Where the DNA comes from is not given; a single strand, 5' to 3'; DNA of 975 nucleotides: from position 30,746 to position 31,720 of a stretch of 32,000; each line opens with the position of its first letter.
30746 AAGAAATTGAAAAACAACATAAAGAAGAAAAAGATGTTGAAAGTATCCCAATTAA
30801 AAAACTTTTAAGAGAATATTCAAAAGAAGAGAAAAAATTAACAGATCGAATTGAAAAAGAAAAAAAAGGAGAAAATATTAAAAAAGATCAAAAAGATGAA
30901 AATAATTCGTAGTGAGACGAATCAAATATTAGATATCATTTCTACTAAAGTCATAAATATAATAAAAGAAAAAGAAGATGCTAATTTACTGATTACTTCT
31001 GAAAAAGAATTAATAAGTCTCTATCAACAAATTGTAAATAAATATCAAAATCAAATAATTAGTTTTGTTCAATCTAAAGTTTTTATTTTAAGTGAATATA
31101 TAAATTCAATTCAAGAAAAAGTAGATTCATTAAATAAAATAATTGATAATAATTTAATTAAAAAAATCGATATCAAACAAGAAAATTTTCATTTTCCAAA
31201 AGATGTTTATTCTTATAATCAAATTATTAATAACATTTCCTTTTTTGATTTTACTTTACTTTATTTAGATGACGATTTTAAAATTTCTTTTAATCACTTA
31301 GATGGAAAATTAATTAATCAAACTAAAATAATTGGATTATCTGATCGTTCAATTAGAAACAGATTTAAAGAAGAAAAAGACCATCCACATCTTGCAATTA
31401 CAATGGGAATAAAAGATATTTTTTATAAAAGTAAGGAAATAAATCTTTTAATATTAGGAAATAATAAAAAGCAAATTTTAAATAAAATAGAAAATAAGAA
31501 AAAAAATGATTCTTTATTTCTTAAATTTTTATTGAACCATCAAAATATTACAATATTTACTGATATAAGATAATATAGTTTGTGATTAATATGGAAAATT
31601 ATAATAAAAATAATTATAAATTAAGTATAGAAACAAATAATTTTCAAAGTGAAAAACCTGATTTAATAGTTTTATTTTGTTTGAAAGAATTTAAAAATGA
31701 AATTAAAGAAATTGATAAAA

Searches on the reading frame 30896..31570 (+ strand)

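Call 69: search_protein_families(library=pfam, proteins=[window:30896-31570:+], max_evalue=0.01)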
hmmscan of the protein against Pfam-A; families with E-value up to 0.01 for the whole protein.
seq(225 aa): 1 family
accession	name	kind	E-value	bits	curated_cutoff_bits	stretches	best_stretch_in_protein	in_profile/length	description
PF01182.26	Glucosamine_iso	-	0.0015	18.9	27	0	160-205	165-209/225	Glucosamine-6-phosphate isomerases/6-phosphogluconolactonase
